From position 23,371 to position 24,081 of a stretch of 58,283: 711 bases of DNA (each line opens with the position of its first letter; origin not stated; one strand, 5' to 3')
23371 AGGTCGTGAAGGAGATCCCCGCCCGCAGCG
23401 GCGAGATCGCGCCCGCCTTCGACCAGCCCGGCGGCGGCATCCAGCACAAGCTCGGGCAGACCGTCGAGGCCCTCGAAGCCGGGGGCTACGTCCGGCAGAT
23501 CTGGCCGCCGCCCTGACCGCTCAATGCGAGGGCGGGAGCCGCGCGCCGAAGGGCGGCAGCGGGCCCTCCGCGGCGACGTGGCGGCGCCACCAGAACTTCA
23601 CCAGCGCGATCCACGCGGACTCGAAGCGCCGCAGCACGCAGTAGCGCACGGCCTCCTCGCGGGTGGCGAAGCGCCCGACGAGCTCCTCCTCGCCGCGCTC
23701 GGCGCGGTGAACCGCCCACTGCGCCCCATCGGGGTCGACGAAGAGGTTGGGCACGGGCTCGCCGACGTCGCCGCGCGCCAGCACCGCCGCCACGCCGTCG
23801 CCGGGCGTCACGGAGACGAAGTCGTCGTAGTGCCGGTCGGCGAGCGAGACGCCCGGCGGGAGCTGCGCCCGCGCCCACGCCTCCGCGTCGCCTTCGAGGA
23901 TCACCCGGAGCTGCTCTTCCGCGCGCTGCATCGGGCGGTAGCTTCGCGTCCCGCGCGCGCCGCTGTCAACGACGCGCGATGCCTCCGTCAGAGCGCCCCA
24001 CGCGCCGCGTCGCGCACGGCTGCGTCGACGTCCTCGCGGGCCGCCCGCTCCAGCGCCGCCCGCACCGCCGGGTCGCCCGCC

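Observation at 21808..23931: Orphan T6SS module: Eag chaperone plus class-II-like prePAAR effector with a TNT NAD+-glycohydrolase domain, and a convergent candidate immunity gene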

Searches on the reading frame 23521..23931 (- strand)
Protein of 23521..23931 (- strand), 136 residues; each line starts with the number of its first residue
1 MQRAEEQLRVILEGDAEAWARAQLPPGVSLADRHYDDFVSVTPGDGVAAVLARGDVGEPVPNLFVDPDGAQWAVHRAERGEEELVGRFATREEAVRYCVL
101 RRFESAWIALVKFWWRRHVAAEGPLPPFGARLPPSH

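Call 7: search_protein_families(library=ncbifam, proteins=[window:23521-23931:-], max_evalue=0.1)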
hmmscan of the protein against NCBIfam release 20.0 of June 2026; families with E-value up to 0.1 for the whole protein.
window:23521-23931:- (136 aa): 0 families

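Call 8: search_protein_families(library=pfam, proteins=[window:23521-23931:-], max_evalue=0.1)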
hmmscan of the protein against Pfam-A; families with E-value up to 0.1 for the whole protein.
window:23521-23931:- (136 aa): 0 families
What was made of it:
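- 23521..23931 (-): Convergent 136-aa cytosolic protein: the predicted cognate immunity protein, from an uncurated family. The invariant E78-R79-G80 sits at a beta-hairpin tip. No Pfam or NCBIfam hit (calls 7, 8).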

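Call 9: find_homologous_proteins(query=window:23521-23931:-, max_evalue=0.001)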
Query window:23521-23931:- (136 aa): 2 proteins with E <= 0.001 among 83 candidates.
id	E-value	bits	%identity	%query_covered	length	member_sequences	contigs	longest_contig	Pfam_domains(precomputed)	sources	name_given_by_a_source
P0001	2.4e-80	285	95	100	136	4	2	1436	-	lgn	-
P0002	1.9e-67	243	82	100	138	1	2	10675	-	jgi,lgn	jgi:hypothetical protein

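Call 11: find_encoding_contigs(protein=P0002, flank=10000, max_places=6)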
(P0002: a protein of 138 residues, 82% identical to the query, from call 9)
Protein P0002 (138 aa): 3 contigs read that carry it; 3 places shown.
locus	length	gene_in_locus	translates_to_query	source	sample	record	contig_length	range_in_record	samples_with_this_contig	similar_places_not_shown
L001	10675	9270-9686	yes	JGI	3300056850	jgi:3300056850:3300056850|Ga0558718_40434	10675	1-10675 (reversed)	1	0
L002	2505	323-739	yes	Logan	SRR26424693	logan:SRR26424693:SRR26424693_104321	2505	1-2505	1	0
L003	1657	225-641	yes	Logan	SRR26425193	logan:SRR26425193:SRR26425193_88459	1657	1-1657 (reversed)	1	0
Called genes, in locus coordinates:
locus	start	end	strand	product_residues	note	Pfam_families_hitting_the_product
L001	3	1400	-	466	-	?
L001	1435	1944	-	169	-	PF01625:PMSR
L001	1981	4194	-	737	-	PF00400:WD40, PF23381:Beta-prop_IFT122_1st, PF24807:WD40_CDC20-Fz, PF24814:WD40_Prp19, PF24817:WD40_WDHD1_1st, PF25174:Beta-prop_THOC3, PF25175:Beta-prop_WDR5, PF25391:WD40_Gbeta, +37 more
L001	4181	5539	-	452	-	PF13191:AAA_16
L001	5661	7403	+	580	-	PF00664:ABC_membrane, PF00005:ABC_tran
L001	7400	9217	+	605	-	PF00664:ABC_membrane, PF00004:AAA (faint), PF00005:ABC_tran, PF13401:AAA_22 (faint)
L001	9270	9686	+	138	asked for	-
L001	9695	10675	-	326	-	?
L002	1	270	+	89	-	?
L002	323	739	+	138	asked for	-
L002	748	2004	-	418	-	PF05488:PAAR_motif (weak), PF14021:TNT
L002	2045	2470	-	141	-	PF08786:DcrB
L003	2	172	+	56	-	?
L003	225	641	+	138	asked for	-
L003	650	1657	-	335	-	?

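Call 24: search_solved_structures(query=A2, max_evalue=10, show_alignments=2)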
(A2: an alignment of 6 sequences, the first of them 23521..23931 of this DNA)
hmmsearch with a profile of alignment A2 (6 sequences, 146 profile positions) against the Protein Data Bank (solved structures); distinct sequences matched with E-value up to 10: 1.
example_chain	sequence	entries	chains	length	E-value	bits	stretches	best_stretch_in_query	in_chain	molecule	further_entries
5hb1_A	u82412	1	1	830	2.9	10.9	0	16-60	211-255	Nucleoporin NUP170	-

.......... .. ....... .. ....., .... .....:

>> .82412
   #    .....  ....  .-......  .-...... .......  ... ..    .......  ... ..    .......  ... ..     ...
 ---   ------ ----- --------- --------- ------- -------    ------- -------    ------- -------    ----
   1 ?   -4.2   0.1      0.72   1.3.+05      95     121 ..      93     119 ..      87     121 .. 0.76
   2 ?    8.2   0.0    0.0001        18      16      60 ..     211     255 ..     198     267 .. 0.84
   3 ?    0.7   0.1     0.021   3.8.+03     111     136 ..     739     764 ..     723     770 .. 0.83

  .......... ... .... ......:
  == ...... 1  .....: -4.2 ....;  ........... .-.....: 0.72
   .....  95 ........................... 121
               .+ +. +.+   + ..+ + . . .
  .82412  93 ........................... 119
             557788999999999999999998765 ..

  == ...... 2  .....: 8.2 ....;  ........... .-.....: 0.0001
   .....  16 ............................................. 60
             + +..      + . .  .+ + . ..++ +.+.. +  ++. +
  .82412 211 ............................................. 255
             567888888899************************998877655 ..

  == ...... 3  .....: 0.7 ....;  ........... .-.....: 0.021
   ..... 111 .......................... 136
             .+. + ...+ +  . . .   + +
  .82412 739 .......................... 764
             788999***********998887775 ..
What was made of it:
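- On IFT (Rv3902c), the immunity factor for TNT: A profile of the small family against all PDB chains gave no IFT hit at E up to 10 (call 24).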

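Call 28: search_protein_representatives(alignment_id=A1)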
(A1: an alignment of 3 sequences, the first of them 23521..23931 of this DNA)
Query: 3 sequences, 136 profile positions. Proteins with E-value up to 0.001 (for the whole library): 31; up to 1e-10: 10; up to 1e-30: 1. The best 31 are listed.
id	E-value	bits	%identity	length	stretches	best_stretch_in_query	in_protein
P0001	1.0e-85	300.6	-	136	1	1-136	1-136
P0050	7.1e-21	90.6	-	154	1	1-133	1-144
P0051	2.0e-20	89.2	-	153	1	1-133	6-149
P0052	3.4e-20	88.5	-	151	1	1-133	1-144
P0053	8.8e-17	77.4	-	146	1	1-128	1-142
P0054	5.5e-14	68.3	-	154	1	6-135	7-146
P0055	2.4e-13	66.2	-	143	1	2-128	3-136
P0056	1.9e-12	63.4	-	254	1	1-134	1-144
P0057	1.4e-11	60.6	-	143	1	2-127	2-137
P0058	7.4e-11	58.2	-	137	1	2-107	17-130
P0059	1.4e-09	54.1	-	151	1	3-119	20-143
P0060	1.8e-08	50.4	-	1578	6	39-76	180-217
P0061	1.2e-07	47.8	-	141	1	1-119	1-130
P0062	2.9e-07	46.6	-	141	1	1-118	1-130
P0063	3.8e-07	46.2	-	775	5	1-31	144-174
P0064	4.0e-07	46.1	-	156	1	1-126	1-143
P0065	4.9e-07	45.8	-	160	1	6-133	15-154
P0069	1.0e-05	41.6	-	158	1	1-118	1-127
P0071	3.0e-05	40.0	-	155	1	14-118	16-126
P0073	5.2e-05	39.3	-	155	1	1-124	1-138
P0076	3.0e-04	36.8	-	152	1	1-119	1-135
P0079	7.5e-04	35.5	-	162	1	23-119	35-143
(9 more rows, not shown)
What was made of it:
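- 23521..23931 (-): Family found by exhaustive HMMER search (call 28).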

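Call 30: predict_structure(alignment_id=A1)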
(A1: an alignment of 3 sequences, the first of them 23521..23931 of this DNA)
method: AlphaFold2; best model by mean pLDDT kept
length: 136 residues; sequences in the alignment: 3
mean_pLDDT: 67.4   pTM: 0.59
mean pLDDT of the five models: 67.4, 67.2, 52.7, 38.9, 38.9
residues with pLDDT >= 90: 0; 70-90: 65; 50-70: 67; < 50: 4
segments of 3 or more residues with pLDDT < 50: none
pLDDT, mean of each block of 10 residues (from residue 1): 51 60 64 54 63 68 79 65 74 78 73 76 73 66
secondary structure, 60 per line:
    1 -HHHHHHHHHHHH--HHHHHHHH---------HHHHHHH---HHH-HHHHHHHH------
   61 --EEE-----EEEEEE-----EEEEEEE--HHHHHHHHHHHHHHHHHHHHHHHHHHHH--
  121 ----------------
elements in order: H2-13 H16-23 H33-39 H47-54 E63-65 E71-76 E82-88 H91-118
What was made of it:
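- Tried and rejected: The first AF2 model, built from 3 sequences, was poor (pLDDT 67, call 30).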

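Call 33: search_protein_families(library=pfam, alignment_id=A3, max_evalue=1)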
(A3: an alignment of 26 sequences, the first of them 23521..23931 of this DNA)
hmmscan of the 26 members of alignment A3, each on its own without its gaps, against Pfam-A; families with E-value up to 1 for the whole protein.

A. member 1, window:23521-23931:- (136 aa): 0 families

B. families by the number of members that match (of 26 scanned): 7 families
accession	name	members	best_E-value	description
PF15599.11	Imm63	5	0.0072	Immunity protein 63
PF16258.11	DUF4912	1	0.025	Domain of unknown function (DUF4912)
PF21048.2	Rad26-like_N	1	0.11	Rad26-like, N-terminal domain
PF09954.14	DUF2188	1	0.12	Uncharacterized protein conserved in bacteria (DUF2188)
PF23491.1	bPH_8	1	0.12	SunI-like bacterial PH domain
PF21156.3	ISOA1-3_C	1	0.16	Isoamylase 1-3, C-terminal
PF01728.25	FtsJ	1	0.21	FtsJ-like methyltransferase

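Call 39: find_homologous_proteins(query=A3, max_evalue=0.001)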
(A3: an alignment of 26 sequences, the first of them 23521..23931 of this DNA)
Query A3 (26 sequences) (136 aa, profile of the alignment): 7 proteins with E <= 0.001 among 982 candidates.
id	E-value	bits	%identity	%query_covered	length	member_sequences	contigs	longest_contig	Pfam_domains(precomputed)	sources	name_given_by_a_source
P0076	4.9e-40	155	27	87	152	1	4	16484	-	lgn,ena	-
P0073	1.0e-38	150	29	91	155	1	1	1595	-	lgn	-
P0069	1.8e-38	149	27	87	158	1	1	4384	-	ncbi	-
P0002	2.8e-37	146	82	100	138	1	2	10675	-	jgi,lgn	jgi:hypothetical protein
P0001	2.1e-36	143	95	100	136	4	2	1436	-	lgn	-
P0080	3.1e-35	139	29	87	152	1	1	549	-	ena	-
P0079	6.3e-35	138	30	68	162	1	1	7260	-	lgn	-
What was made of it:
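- Tried and rejected: The word-indexed homology search with the small protein found only two near-identical relatives (call 9), and a repeat with a family profile found only seven (call 39).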

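Call 40: find_encoding_contigs(protein=P0076, flank=5000, max_places=3)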
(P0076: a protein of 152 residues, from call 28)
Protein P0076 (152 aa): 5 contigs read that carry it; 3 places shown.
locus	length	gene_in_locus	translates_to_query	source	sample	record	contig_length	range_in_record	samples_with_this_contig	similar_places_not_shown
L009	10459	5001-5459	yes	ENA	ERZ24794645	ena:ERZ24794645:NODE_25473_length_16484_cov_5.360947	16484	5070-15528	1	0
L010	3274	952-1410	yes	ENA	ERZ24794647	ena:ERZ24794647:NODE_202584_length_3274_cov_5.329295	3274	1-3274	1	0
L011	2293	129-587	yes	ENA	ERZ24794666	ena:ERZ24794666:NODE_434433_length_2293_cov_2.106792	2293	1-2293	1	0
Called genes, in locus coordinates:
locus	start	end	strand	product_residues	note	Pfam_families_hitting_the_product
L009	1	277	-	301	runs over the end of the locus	PF01073:3Beta_HSD, PF01370:Epimerase, PF04321:RmlD_sub_bind (weak), PF05368:NmrA, PF16363:GDP_Man_Dehyd, PF13460:NAD_binding_10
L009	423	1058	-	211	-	PF02698:DUF218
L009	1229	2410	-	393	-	PF00657:Lipase_GDSL (weak), PF13472:Lipase_GDSL_2 (weak)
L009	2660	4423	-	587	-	PF13646:HEAT_2 (faint)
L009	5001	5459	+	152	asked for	-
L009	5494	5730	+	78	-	-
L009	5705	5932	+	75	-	-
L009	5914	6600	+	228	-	-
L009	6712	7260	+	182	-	PF06168:DUF981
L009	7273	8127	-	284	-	PF00809:Pterin_bind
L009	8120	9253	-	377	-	PF00389:2-Hacid_dh, PF02826:2-Hacid_dh_C, PF11890:DUF3410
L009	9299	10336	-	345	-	PF04055:Radical_SAM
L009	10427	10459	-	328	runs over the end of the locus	?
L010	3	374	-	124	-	?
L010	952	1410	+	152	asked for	-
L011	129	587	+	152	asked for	-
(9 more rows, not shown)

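Call 41: find_encoding_contigs(protein=P0069, flank=5000, max_places=3)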
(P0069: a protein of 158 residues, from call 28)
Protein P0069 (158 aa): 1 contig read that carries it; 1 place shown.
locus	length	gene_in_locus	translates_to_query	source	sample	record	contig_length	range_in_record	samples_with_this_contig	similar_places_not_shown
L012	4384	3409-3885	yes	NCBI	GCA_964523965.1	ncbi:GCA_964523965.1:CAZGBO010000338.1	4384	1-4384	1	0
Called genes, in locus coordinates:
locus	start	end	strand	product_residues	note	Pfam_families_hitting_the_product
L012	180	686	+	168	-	PF01327:Pep_deformylase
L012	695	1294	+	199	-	PF21176:RecR_HhH, PF02132:RecR_ZnF, PF13662:Toprim_4, PF01751:Toprim, PF21175:RecR_C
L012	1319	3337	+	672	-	PF05448:AXE1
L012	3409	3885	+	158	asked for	-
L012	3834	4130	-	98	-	-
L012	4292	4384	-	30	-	?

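Call 42: find_encoding_contigs(protein=P0079, flank=5000, max_places=3)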
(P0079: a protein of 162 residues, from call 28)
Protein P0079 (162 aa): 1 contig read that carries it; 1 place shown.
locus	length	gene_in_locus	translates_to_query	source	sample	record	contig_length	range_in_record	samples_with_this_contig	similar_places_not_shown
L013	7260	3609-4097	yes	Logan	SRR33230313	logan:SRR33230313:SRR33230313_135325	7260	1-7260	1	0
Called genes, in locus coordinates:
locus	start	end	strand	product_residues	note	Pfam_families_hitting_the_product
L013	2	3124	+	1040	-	?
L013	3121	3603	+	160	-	-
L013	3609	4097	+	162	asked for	-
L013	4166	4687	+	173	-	-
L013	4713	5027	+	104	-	-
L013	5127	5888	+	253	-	-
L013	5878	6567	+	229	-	PF13276:HTH_21 (weak), PF00665:rve, PF13683:rve_3 (weak), PF13333:rve_2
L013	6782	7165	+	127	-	-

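Call 44: predict_structure(alignment_id=A4)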
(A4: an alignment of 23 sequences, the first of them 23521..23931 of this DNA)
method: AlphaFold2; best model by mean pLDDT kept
length: 136 residues; sequences in the alignment: 23
mean_pLDDT: 94.7   pTM: 0.87
mean pLDDT of the five models: 94.7, 94.7, 94.5, 94.4, 93.1
residues with pLDDT >= 90: 121; 70-90: 14; 50-70: 1; < 50: 0
segments of 3 or more residues with pLDDT < 50: none
pLDDT, mean of each block of 10 residues (from residue 1): 95 96 97 96 97 89 96 95 97 98 97 94 93 81
secondary structure, 60 per line:
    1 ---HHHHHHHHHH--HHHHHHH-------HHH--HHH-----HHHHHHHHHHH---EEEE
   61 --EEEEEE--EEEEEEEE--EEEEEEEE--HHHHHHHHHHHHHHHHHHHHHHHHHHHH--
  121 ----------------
elements in order: H4-13 H16-22 H43-53 E57-60 E63-68 E71-78 E81-88 H91-118
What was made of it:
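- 23521..23931 (-): AF2 model pLDDT 94.7 (call 44).
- On Imm63 (PF15599): The model is alpha+beta (call 44).
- Tried and rejected: It was replaced by the 23-sequence model (pLDDT 94.7, call 44).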

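Call 46: find_related_loci(query=A2, collection=genome_contigs, flank=6000)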
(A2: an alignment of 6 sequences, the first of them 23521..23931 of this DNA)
Query A2 (136 aa) in genome_contigs; peptide patterns used: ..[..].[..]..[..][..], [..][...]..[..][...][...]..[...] (x = any residue, [..] = any of these).
94 stretches matched a pattern; 2 encode a relative of the query (tblastn E <= 1e-3); 2 distinct loci.
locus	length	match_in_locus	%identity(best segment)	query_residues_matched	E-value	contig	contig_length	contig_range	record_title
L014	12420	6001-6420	41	1-129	3e-25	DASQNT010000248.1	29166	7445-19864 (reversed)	MAG TPA_asm: Polyangiaceae bacterium isolate SMAG_U10783 k141_269996, whole genome shotgun sequence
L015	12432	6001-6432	38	1-133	6e-23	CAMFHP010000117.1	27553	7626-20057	MAG: uncultured Myxococcaceae bacterium isolate SRR9109402_bin.20_metaWRAP_v1.3_MAG genome assembly, contig: ERZ12289980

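Call 48: fold_search(model_id=the predicted structure, library=pdb)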
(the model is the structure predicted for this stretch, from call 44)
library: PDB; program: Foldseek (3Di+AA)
matches with E <= 10: 950; with E <= 0.001: 0
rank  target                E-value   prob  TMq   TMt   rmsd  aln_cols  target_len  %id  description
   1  6lvv_B                5.7e-02  0.75  0.30  0.33  12.3       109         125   23  N, N-dimethylformamidase (released 2020-08-12)
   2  6lvb_B                8.7e-02  0.66  0.30  0.33  12.3       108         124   22  Structure of Dimethylformamidase, tetramer (released 2020-06-03)
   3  1ifq_B                2.9e-01  0.21  0.22  0.24  12.7        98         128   13  Sec22b N-terminal domain (released 2001-05-02)
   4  7ycs_A                3.2e-01  0.25  0.21  0.29  14.1        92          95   20  Heterotetramer of Antitoxin PrpA together with Toxin PrpT from Pseudoalteromonas rubra (released 2022-09-21)
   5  6x0a_C                3.6e-01  0.25  0.21  0.30  14.2        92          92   16  X-ray structure of a chimeric ParDE toxin-antitoxin complex from Mesorhizobium opportunistum (released 2020-11-25)
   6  6x0a_I                3.6e-01  0.23  0.21  0.31  12.9        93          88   20  X-ray structure of a chimeric ParDE toxin-antitoxin complex from Mesorhizobium opportunistum (released 2020-11-25)
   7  9asm_B                4.1e-01  0.18  0.27  0.17  14.0       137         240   12  Human Drosha and DGCR8 in complex with Pri-let-7f1 (released 2024-09-04)
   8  8bh3_D                4.4e-01  0.06  0.13  0.15  29.0       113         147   19  DNA-PK Ku80 mediated dimer bound to PAXX (released 2023-06-07)
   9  9cq3_H                4.9e-01  0.07  0.16  0.15  23.0       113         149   18  The gap-filling complex with Pol mu engaged in the NHEJ pathway (released 2025-04-23)
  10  9cro_I                5.2e-01  0.09  0.18  0.19  12.0       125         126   12  Post-targeting aCascade Type IA CRISPR-Cas Surveillance Complexes (released 2025-08-13)
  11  7et4_J                5.5e-01  0.30  0.21  0.27   9.0        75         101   17  Crystal structure of Arabidopsis TEM1 AP2 domain (released 2021-09-15)
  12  6x0a_A                5.5e-01  0.18  0.21  0.30  14.0        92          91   18  X-ray structure of a chimeric ParDE toxin-antitoxin complex from Mesorhizobium opportunistum (released 2020-11-25)
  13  6x0a_M                5.9e-01  0.18  0.21  0.30  14.0        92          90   20  X-ray structure of a chimeric ParDE toxin-antitoxin complex from Mesorhizobium opportunistum (released 2020-11-25)
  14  2hc5_MODEL_1_A        5.9e-01  0.12  0.24  0.26  12.8       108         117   13  Solution NMR Structure of Protein yvyC from Bacillus subtilis. Northeast Structural Genomics Consortium Target (released 2006-08-15)
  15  8trx_B                5.9e-01  0.10  0.19  0.08  12.1        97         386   10  Crystal structure of a CE15 glucuronoyl esterase from Piromyces rhizinflatus (released 2024-08-28)
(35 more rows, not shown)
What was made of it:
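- On IFT (Rv3902c), the immunity factor for TNT: Foldseek found nothing at E <= 1e-3 (call 48).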

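Call 57: search_protein_families(library=pfam, proteins=[P0065, P0079, P0069, P0071, P0073, P0076, P0054, P0053, P0064, P0056], max_evalue=1)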
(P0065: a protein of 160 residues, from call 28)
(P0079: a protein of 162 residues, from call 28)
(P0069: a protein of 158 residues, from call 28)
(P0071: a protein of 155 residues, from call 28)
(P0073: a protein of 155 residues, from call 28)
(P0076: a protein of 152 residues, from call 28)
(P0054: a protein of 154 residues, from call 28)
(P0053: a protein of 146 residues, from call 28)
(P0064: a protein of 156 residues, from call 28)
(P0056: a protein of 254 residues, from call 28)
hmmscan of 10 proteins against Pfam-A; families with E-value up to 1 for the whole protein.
P0065 (160 aa): 1 family
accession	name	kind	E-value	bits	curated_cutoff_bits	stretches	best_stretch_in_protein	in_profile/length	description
PF15599.11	Imm63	-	0.0072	16.9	26.7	1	91-133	2-44/82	Immunity protein 63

P0079 (162 aa): 1 family
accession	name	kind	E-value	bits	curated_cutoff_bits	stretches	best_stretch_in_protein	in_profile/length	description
PF21156.3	ISOA1-3_C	-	0.16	12.6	27.3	1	113-148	10-45/106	Isoamylase 1-3, C-terminal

P0069 (158 aa): 0 families

P0071 (155 aa): 2 families
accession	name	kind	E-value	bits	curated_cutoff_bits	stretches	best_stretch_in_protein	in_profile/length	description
PF15599.11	Imm63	-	0.019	15.6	26.7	1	77-123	1-47/82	Immunity protein 63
PF16258.11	DUF4912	-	0.025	15.3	29.4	1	68-112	3-46/118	Domain of unknown function (DUF4912)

P0073 (155 aa): 0 families

P0076 (152 aa): 0 families

P0054 (154 aa): 0 families

P0053 (146 aa): 0 families

P0064 (156 aa): 0 families

P0056 (254 aa): 1 family
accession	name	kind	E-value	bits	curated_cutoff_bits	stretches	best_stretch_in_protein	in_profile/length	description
PF00847.26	AP2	-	0.04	14.6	33.3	1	82-111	14-46/54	AP2 domain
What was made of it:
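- The best is E 0.0072 at 16.9 bits, covering profile positions 1-47 (calls 33, 57).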

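Call 63: search_protein_families(library=pfam, proteins=[L013:2-3121:+, L015:6454-7326:-], max_evalue=0.001)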
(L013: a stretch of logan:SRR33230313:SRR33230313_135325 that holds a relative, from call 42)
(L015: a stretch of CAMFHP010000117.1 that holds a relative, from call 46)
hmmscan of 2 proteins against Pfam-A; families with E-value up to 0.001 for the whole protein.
L013:2-3121:+ (1040 aa): 4 families
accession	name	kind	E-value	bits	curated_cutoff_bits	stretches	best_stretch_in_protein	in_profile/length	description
PF14021.12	TNT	-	4.5e-28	98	27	1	949-1038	1-88/88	Tuberculosis necrotizing toxin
PF05593.20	RHS_repeat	-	4e-27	94.5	22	3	386-408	1-23/38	RHS Repeat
PF25023.1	TEN_YD-shell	-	7.5e-06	24.7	50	0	539-718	688-868/909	Teneurin YD-shell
PF03527.20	RHS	-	3e-05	24.2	27.9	1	640-672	2-34/38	RHS protein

L015:6454-7326:- (291 aa): 1 family
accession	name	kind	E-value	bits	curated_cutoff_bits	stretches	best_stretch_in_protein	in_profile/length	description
PF14021.12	TNT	-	8.4e-30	103.5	27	1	203-286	4-88/88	Tuberculosis necrotizing toxin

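Call 65: find_related_loci(query=A2, collection=metagenome_contigs, flank=5000)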
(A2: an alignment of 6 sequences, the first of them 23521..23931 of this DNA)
Query A2 (136 aa) in metagenome_contigs; peptide patterns used: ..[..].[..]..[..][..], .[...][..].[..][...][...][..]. (x = any residue, [..] = any of these).
120 stretches matched a pattern; 1 encode a relative of the query (tblastn E <= 1e-3); 1 distinct loci.
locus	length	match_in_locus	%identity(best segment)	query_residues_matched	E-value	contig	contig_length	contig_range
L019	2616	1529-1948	43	1-129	1e-26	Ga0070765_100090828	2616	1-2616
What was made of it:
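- Tried and rejected: With the closer alignment it returned 2 genome loci and 1 metagenome locus (calls 46, 65).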
